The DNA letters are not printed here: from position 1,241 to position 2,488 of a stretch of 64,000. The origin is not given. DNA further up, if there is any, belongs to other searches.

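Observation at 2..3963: Thoeris-like TIR-like gene with a membrane-protein partner and no SIR2/Macro ThsA in view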

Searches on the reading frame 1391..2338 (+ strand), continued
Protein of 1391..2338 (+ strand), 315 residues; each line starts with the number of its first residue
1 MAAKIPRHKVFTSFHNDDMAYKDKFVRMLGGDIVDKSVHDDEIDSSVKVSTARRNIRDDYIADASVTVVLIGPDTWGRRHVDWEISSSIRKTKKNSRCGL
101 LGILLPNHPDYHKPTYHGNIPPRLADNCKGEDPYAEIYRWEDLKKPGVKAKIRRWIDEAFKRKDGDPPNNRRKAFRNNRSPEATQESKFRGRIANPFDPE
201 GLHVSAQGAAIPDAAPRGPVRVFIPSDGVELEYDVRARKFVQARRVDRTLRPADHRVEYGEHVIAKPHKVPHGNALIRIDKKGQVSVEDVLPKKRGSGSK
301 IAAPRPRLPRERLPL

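Call 26: find_homologous_proteins(query=L001:4874-5338:+)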
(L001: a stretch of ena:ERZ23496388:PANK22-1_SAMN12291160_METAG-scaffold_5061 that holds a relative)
Query L001:4874-5338:+ (155 aa): 1066 proteins with E <= 0.001 among 1332 candidates; the best 120 are listed.
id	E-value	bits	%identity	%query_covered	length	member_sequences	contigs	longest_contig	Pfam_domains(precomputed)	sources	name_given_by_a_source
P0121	1.1e-93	329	100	100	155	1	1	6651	-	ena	-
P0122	1.4e-81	290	90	100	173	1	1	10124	-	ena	-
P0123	2.8e-79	282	87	100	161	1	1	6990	-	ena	-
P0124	1.1e-77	277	89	95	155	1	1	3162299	-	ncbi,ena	-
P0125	2.3e-77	276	91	94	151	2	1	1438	-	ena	-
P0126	8.5e-77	274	89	97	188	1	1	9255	-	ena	-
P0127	1.2e-76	274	90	95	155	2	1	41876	-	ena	-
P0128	1.4e-75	270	87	95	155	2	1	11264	-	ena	-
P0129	1.7e-75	270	89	94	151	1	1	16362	-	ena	-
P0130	1.4e-74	267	85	97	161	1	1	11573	-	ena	-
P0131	3.4e-74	266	89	95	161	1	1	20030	-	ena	-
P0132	4.7e-74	265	86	95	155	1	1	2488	-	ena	-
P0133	1.4e-73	264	87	94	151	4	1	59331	-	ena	-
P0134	2.6e-72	260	87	94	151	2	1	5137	-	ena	-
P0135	3.7e-72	259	86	94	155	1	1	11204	-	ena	-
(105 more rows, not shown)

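Call 28: find_encoding_contigs(protein=P0124, flank=10000, max_places=3)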
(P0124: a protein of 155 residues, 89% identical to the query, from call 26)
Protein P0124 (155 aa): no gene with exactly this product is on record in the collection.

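Call 35: find_related_loci(query=A1, collection=genome_contigs, flank=10000)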
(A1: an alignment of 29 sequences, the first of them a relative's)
Query A1 (155 aa) in genome_contigs; peptide patterns used: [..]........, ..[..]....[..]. (x = any residue, [..] = any of these).
310 stretches matched a pattern; 247 encode a relative of the query (tblastn E <= 1e-3); the best 80 are kept; 80 distinct loci.
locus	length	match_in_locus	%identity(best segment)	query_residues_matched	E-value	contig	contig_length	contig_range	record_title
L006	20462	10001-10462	84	2-155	6e-69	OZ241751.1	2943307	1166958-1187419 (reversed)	MAG: Dehalococcoidia bacterium isolate 2d2bd2f0-bb19-455d-b0e6-924b4cd30b0b genome assembly, chromosome: 1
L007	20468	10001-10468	67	1-155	4e-67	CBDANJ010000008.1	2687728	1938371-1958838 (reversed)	MAG: Dehalococcoidia bacterium isolate 1adee7ed-d6c2-401a-a923-f2c387bbb7f6 genome assembly, contig: contig_7, whole gen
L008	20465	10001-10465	66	1-154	8e-66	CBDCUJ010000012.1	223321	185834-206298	MAG: Dehalococcoidia bacterium isolate 29918375-b316-4374-90ff-90775800fcb1 genome assembly, contig: contig_12, whole ge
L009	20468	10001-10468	66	1-155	8e-66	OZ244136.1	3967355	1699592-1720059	MAG: Dehalococcoidia bacterium isolate c84a8063-2fa9-408c-8fff-39311bbd64e8 genome assembly, chromosome: 1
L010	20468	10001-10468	65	1-155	4e-65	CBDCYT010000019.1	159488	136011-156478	MAG: Dehalococcoidia bacterium isolate b3e3ad07-64b9-47c7-ad82-6c21615a0932 genome assembly, contig: contig_19, whole ge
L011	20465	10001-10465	66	1-154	6e-65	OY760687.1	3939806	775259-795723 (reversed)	MAG: Dehalococcoidia bacterium isolate f61cd74f-1a2a-4ce7-9ca1-272438b93162 genome assembly, chromosome: 1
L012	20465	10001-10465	64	1-155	1e-64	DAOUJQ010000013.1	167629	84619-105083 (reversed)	MAG TPA_asm: Dehalococcoidia bacterium isolate S34_275 k113_1109407, whole genome shotgun sequence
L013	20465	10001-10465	65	1-155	5e-64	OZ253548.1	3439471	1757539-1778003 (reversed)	MAG: Dehalococcoidia bacterium isolate 601e0476-adb4-49b6-be5a-42d8628e722d genome assembly, chromosome: 1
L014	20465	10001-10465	65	1-154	2e-63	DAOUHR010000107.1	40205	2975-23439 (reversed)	MAG TPA_asm: Dehalococcoidia bacterium isolate S16_99 k189_114939, whole genome shotgun sequence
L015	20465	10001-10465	63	1-155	9e-63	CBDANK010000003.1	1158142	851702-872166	MAG: Dehalococcoidia bacterium isolate a1dbf65f-fdea-4ccb-8455-25db03c06324 genome assembly, contig: contig_3, whole gen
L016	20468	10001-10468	64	1-155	2e-62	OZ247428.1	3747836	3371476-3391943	MAG: Dehalococcoidia bacterium isolate 98dfbe93-de8a-46f9-be85-8584a0b4116d genome assembly, chromosome: 1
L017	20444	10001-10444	64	7-154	2e-62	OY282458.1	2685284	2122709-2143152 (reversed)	MAG: uncultured Dehalococcoidia bacterium genome assembly, chromosome: 1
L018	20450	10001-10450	65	7-155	3e-62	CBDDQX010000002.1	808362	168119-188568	MAG: Dehalococcoidia bacterium isolate 8444951f-8005-4b54-b322-73b6ad57e0fa genome assembly, contig: contig_2, whole gen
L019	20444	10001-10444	65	2-149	1e-61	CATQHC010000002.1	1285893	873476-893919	MAG: Chloroflexota bacterium isolate 11a6ff70-42c8-4f36-b917-3d1cb5cddc1f genome assembly, contig: contig_2, whole genom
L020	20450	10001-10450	65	7-155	4e-61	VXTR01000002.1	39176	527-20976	MAG: Chloroflexi bacterium isolate SB0666_bin_1 NODE_376_length_39176_cov_21.967332, whole genome shotgun sequence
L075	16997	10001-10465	59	1-154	8e-49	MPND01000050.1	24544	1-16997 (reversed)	MAG: SAR202 cluster bacterium bin90 NODE_2863_length_24544_cov_7.0016_ID_5725, whole genome shotgun sequence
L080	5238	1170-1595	55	4-145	3e-48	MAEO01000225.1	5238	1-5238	MAG: Smithella sp. M82 Smithella_M82_scaffold_855, whole genome shotgun sequence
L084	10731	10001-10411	56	1-137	8e-48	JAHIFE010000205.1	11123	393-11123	MAG: Proteobacteria bacterium isolate KR11_0.1_MetaG.mb.69 KR11_0.1_MetaG.mb.69_k141_1121069, whole genome shotgun seque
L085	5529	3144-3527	62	10-137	5e-48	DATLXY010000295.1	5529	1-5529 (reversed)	MAG TPA_asm: Nitrososphaera sp. isolate SMAG_U13258 k141_239269, whole genome shotgun sequence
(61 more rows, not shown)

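Call 45: predict_structure(alignment_id=A1)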
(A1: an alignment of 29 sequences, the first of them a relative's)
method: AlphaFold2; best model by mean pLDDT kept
length: 155 residues; sequences in the alignment: 29
mean_pLDDT: 84.5   pTM: 0.74
mean pLDDT of the five models: 84.5, 84.5, 82.6, 81.0, 80.8
residues with pLDDT >= 90: 66; 70-90: 70; 50-70: 13; < 50: 6
segments of 3 or more residues with pLDDT < 50: 1-3, 153-155
pLDDT, mean of each block of 10 residues (from residue 1): 59 89 94 93 91 83 92 93 92 87 84 88 86 89 66 47
secondary structure, 60 per line:
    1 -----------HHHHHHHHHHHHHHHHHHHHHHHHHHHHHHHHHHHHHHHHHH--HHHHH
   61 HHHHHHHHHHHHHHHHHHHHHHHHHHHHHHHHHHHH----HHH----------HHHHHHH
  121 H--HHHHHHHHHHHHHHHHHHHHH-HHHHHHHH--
elements in order: H12-53 H56-96 H114-121 H124-144 H146-153

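Call 50: search_protein_families(library=pfam, proteins=[L007:16389-16862:+, L080:1170-1595:+, L084:10001-10411:+, L085:3144-3527:+, P0124, L007:16871-17305:-], max_evalue=10)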
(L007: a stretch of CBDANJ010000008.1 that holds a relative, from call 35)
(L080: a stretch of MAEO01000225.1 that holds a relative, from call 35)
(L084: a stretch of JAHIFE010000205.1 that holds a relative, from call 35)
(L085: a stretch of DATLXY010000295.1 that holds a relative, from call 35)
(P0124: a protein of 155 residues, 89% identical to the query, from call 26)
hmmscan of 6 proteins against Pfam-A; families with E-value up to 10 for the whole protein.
L007:16389-16862:+ (158 aa): 1 family
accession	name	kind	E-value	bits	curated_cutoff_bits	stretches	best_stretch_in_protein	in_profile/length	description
PF13748.11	ABC_membrane_3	-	0.017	15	27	1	22-105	98-176/237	ABC transporter transmembrane region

L080:1170-1595:+ (142 aa): 1 family
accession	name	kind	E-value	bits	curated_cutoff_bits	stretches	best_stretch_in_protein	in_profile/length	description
PF18169.6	SLATT_6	-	0.08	13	27.1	1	12-91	42-120/176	SMODS and SLOG-associating 2TM effector domain 6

L084:10001-10411:+ (137 aa): 2 families
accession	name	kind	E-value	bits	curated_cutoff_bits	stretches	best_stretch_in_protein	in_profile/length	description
PF20558.3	DUF6769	-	0.08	14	27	1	26-101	48-121/130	Family of unknown function (DUF6769)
PF14754.11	IFR3_antag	-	0.093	12.4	25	1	26-93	131-195/249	Papain-like auto-proteinase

L085:3144-3527:+ (128 aa): 1 family
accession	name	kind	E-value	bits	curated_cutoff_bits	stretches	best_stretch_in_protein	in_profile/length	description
PF20558.3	DUF6769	-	0.00013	23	27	1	13-91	44-120/130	Family of unknown function (DUF6769)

P0124 (155 aa): 2 families
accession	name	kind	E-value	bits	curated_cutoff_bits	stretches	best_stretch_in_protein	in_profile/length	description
PF09913.15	DUF2142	-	0.011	15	30.1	1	27-146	190-261/395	Predicted membrane protein (DUF2142)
PF19744.4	DUF6232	-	0.72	10.8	27.4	1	99-142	28-74/117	Family of unknown function (DUF6232)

L007:16871-17305:- (144 aa): 2 families
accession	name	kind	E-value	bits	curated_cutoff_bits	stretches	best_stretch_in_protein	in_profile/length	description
PF13676.11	TIR_2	-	0.025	15.5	28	1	6-62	28-81/122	TIR domain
PF08937.16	ThsB_TIR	-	0.12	13.3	21.2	1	14-63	39-90/100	Thoeris protein ThsB, TIR-like domain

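Call 51: search_protein_families(library=ncbifam, proteins=[P0124, P0001, L007:16389-16862:+], max_evalue=0.1)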
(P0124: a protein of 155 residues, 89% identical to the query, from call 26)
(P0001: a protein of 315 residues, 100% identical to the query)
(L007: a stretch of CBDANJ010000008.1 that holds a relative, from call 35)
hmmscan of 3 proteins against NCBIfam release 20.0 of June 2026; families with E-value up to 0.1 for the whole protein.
P0124 (155 aa): 0 families

P0001 (315 aa): 0 families

L007:16389-16862:+ (158 aa): 1 family
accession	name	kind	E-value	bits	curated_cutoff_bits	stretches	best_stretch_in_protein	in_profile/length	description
NF009242.0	PRK12599.1-1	equivalog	0.018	15.4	89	1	48-87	40-79/86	putative monovalent cation/H+ antiporter subunit F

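Call 55: search_protein_families(library=pfam, proteins=[L075:10001-10465:+, L075:9478-9960:+, L075:10486-11040:+, L011:10001-10465:+, L014:10001-10465:+], max_evalue=10)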
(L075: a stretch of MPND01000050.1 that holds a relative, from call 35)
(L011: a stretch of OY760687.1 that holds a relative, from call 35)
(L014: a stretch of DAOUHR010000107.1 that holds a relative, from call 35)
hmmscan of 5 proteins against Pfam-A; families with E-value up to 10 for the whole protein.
L075:10001-10465:+ (155 aa): 1 family
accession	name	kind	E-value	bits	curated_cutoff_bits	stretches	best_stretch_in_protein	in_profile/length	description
PF13515.12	FUSC_2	-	0.0015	19.1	25.6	1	107-146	42-79/126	Fusaric acid resistance protein-like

L075:9478-9960:+ (161 aa): 3 families
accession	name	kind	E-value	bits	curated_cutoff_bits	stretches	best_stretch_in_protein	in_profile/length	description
PF08937.16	ThsB_TIR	-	1.9e-26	92.8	21.2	1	12-106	1-99/100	Thoeris protein ThsB, TIR-like domain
PF13676.11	TIR_2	-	0.013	16.4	28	1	49-103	35-92/122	TIR domain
PF04248.19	NTP_transf_9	-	0.069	13.4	22.1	1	113-150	50-87/93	Domain of unknown function (DUF427)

L075:10486-11040:+ (185 aa): 2 families
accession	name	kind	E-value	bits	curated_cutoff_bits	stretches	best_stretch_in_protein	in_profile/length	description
PF08937.16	ThsB_TIR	-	1.2e-18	67.7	21.2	1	7-104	1-96/100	Thoeris protein ThsB, TIR-like domain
PF13676.11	TIR_2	-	1e-05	26.5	28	1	6-104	1-92/122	TIR domain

L011:10001-10465:+ (155 aa): 0 families

L014:10001-10465:+ (155 aa): 0 families

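Call 60: search_dna_similar(query=P0124, collection=plasmids, mode=protein, max_evalue=1, max_rows=20)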
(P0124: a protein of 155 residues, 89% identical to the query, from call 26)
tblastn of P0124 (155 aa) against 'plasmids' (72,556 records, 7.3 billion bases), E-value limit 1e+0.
Records with a match: 15; places in all: 15; records where one place covers at least 80% of the query: 7.
Best place of each record, by identity: <60% 15.
By first word of the organism name: Sulfitobacter 2; Klebsiella 2; Vibrio 1; Nostoc 1; Pseudanabaena 1; Terribacillus 1; Pectobacterium 1; Clostridium 1; Desulforapulum 1; Roseivivax 1; and 3 more.
By predicted mobility (MOB-suite, as given by PLSDB): non-mobilizable 7; mobilizable 5; conjugative 3.
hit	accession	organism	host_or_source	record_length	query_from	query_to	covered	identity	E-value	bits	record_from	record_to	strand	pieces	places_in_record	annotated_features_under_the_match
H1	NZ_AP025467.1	Vibrio chagasii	-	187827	10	137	83%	53.1%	5e-26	109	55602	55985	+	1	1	hypothetical protein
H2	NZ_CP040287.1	Nostoc sp. C057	Phaeoceros,pure culture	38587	7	145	90%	48.6%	1e-22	100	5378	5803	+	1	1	hypothetical protein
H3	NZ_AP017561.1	Pseudanabaena sp. ABRG5-3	-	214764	11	145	87%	50.0%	1e-22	100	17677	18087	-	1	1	hypothetical protein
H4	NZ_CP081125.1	Sulfitobacter sp. S190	-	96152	8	148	91%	33.3%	1e-1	39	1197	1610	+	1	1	hypothetical protein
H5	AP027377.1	Sulfitobacter pontiacus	-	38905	16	145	84%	32.8%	3e-1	38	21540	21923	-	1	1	none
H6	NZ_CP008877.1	Terribacillus goriensis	Cryptomeria japonica var. sinensis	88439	10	145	88%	29.2%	2e-1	39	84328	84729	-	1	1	hypothetical protein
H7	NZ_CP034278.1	Pectobacterium versatile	Solanum tuberosum,cell culture,tuber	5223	18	135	76%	32.8%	6e-2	40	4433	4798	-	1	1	hypothetical protein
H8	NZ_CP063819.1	Clostridium botulinum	Mink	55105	10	135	81%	28.9%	2e-2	42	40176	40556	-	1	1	hypothetical protein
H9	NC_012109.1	Desulforapulum autotrophicum HRM2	-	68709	17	88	46%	47.2%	2e-2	42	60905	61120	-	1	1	hypothetical protein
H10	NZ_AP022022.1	Klebsiella sp. WP3-S18-ESBL-05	-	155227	16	88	47%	45.2%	2e-2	42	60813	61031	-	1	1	hypothetical protein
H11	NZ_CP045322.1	Roseivivax sp. THAF197b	pure culture,Surface of a polyethylene ...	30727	8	51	28%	45.5%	9e-1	37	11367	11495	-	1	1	none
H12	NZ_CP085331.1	Haladaptatus salinisoli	cell culture,saline soil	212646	3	55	34%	37.7%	3e-1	38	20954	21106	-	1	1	hypothetical protein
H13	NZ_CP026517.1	Deinococcus sp. NW-56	whole organism,water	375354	8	52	29%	44.4%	5e-2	40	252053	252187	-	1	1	hypothetical protein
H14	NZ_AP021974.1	Klebsiella sp. WP3-W18-ESBL-02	-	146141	16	51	23%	52.8%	4e-2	41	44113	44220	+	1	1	hypothetical protein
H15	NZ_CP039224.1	Piscirickettsia salmonis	Salmo salar,cell culture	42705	17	55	25%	48.7%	3e-3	44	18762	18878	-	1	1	none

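Call 61: get_annotated_region(hit=H1, flank=3000)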
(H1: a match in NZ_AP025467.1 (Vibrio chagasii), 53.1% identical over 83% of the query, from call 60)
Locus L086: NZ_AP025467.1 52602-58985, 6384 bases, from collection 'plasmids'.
description: Vibrio chagasii strain LMG 21353 plasmid p1, complete sequence
organism: Vibrio chagasii (NCBI taxid 170679)
taxonomy: Bacteria; Pseudomonadota; Gammaproteobacteria; Vibrionales; Vibrionaceae; Vibrio; Vibrio chagasii
host: -; source: -; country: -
typing (MOB-suite, as given by PLSDB): non-mobilizable
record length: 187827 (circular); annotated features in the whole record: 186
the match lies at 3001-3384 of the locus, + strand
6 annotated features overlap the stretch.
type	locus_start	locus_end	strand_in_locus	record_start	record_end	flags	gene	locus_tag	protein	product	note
CDS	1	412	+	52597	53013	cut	-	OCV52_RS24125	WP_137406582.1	H-NS family nucleoid-associated regulatory protein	GO:0006355 - regulation of DNA-templated transcription [Evidence IEA]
CDS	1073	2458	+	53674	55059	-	-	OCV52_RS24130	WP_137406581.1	RNA-binding domain-containing protein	-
CDS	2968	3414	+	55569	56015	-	-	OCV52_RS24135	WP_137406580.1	hypothetical protein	-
CDS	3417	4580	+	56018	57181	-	-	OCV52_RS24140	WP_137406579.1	toll/interleukin-1 receptor domain-containing protein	GO:0007165 - signal transduction [Evidence IEA]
CDS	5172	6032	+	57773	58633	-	-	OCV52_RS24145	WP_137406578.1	hypothetical protein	-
CDS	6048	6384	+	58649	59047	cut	-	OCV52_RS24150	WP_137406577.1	hypothetical protein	-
